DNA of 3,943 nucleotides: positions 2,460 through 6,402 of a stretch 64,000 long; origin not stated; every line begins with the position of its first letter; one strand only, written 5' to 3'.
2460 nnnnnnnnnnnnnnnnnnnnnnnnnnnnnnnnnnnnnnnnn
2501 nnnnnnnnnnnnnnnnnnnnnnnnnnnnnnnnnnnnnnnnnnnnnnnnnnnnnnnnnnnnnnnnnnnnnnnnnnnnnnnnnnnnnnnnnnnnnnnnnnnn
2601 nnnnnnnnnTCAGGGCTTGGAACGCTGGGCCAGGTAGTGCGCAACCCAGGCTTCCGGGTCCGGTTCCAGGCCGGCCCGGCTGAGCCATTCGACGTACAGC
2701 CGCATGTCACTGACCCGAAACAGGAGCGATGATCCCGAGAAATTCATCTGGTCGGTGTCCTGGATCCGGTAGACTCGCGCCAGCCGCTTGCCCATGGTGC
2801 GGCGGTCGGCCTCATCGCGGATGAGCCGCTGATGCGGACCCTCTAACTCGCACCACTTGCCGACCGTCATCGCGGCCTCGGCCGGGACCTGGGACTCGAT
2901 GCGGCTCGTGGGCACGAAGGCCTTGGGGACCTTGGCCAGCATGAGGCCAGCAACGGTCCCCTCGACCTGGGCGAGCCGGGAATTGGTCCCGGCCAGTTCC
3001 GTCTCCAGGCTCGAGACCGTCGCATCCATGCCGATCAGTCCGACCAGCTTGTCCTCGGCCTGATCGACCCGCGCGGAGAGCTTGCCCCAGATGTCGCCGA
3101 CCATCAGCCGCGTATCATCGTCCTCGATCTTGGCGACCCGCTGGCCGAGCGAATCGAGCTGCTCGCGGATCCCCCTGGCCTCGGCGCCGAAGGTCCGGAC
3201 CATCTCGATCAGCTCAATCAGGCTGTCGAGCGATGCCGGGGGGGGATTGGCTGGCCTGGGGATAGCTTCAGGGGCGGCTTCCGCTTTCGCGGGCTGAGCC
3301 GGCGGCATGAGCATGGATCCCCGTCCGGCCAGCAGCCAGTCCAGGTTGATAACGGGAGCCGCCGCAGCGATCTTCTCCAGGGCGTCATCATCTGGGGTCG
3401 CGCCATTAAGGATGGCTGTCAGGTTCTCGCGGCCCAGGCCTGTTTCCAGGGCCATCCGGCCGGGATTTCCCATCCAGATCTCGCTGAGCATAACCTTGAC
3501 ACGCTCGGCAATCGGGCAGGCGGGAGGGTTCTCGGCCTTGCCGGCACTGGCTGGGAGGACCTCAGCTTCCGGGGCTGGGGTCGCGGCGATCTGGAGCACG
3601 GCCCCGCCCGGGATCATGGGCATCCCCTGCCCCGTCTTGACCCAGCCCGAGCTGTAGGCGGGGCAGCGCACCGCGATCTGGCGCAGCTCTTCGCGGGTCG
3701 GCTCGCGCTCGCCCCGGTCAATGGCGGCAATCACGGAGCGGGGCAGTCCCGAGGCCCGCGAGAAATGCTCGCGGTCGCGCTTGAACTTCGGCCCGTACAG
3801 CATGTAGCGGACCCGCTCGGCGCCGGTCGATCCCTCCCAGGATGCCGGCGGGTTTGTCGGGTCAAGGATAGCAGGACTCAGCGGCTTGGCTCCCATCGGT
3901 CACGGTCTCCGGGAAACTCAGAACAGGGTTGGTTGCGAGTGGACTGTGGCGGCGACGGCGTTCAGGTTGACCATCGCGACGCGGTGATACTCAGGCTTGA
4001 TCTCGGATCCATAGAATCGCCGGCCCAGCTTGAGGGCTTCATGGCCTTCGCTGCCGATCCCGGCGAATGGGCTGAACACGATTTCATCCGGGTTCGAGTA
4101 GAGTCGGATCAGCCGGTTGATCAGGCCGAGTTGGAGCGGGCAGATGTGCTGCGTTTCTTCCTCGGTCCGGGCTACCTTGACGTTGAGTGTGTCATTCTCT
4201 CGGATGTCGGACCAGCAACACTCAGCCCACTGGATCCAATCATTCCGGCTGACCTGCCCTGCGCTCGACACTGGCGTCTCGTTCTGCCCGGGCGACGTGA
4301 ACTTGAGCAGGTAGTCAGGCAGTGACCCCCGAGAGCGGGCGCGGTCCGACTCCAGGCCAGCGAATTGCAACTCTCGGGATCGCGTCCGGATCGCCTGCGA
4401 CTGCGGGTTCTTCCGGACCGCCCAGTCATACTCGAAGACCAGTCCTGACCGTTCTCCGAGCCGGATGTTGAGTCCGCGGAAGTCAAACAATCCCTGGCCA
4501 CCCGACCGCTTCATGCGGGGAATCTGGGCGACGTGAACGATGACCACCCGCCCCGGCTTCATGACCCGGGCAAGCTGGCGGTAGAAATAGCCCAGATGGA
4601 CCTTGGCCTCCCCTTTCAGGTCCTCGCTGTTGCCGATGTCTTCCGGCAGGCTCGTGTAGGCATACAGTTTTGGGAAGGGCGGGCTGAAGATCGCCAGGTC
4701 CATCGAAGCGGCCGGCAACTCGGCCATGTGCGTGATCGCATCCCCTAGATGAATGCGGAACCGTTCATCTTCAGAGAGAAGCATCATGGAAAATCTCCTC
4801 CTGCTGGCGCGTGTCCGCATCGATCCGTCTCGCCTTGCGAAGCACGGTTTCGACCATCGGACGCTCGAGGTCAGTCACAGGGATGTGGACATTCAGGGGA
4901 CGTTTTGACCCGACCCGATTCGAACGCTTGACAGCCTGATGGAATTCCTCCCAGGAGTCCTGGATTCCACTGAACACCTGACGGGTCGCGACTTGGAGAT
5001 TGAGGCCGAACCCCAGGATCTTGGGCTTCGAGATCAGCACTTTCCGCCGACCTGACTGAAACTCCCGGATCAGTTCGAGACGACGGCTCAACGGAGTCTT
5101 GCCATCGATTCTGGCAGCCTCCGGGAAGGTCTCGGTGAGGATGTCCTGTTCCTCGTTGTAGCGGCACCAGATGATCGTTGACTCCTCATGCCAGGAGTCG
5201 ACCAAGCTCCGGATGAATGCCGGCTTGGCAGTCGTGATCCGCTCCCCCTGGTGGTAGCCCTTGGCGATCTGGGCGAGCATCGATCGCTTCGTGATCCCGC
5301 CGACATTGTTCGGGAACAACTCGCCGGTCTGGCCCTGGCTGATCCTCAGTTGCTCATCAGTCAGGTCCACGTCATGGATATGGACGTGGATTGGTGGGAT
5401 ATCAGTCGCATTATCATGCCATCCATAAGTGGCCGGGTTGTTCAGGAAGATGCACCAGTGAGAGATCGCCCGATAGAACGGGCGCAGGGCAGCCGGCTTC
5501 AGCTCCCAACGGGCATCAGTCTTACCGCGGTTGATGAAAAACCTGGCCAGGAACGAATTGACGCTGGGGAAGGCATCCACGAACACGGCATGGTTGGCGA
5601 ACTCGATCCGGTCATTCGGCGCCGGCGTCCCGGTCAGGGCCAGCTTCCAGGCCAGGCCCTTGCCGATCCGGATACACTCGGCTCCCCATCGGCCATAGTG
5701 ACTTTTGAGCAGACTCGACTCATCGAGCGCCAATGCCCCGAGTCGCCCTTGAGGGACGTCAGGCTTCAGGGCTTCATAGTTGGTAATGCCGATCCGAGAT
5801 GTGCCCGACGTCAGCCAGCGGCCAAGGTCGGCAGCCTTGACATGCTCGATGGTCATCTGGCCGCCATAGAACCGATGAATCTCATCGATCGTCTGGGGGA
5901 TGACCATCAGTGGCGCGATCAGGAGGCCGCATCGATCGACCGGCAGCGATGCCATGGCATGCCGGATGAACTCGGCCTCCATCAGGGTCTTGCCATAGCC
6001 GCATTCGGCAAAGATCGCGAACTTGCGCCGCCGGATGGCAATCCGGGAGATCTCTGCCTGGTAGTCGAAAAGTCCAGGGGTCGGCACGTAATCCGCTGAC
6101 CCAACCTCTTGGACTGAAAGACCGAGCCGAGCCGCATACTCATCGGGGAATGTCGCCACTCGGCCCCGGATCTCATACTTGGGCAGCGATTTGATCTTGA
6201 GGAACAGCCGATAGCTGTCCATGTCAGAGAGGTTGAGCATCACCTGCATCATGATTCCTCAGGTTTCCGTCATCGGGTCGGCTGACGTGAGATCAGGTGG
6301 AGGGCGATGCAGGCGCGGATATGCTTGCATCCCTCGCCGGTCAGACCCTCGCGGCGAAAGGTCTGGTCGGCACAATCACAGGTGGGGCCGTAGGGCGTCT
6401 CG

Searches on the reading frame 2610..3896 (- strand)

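Call 59: search_protein_families(library=pfam, proteins=[window:2610-3896:-], max_evalue=0.001)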
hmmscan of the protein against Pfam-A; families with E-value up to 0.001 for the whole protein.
window:2610-3896:- (428 aa): 1 family
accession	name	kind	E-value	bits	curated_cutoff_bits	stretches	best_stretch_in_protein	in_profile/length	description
PF01381.28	HTH_3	-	9.4e-07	29.2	23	0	45-75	15-45/55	Helix-turn-helix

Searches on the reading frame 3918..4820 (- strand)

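Call 59: search_protein_families(library=pfam, proteins=[window:3918-4820:-], max_evalue=0.001)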
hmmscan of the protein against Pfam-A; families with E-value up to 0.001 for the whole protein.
window:3918-4820:- (300 aa): 1 family
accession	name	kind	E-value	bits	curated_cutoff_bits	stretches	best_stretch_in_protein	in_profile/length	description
PF01555.25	N6_N4_Mtase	-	5.8e-16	59.6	26.7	1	41-282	2-219/221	DNA methylase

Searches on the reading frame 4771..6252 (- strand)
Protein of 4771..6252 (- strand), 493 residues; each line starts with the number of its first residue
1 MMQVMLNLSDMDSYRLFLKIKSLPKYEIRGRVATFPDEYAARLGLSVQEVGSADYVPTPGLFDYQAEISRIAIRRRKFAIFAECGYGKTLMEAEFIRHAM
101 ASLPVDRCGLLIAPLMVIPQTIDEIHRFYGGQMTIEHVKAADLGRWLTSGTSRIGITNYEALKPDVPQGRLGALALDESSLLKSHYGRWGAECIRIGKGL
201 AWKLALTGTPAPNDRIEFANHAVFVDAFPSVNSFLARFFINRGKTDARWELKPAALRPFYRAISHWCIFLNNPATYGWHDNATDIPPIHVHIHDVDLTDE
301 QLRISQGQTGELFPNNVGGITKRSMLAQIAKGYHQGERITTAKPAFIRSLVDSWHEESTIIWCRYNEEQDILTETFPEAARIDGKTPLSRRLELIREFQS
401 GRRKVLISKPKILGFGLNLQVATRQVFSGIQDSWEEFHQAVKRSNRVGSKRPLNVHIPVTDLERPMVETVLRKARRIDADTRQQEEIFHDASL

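Call 59: search_protein_families(library=pfam, proteins=[window:4771-6252:-], max_evalue=0.001)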
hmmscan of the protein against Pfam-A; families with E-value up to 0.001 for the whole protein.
window:4771-6252:- (493 aa): 3 families
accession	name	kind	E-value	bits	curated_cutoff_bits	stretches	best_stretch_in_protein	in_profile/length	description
PF00271.37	Helicase_C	-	3.6e-10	40.5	23.5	1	343-448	2-110/110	Helicase conserved C-terminal domain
PF00176.29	SNF2-rel_dom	-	2.5e-06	27.2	24.9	1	81-306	23-250/290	SNF2-related domain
PF04851.21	ResIII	-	1.3e-05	25.6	22.5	1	61-166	4-114/164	Type III restriction enzyme, res subunit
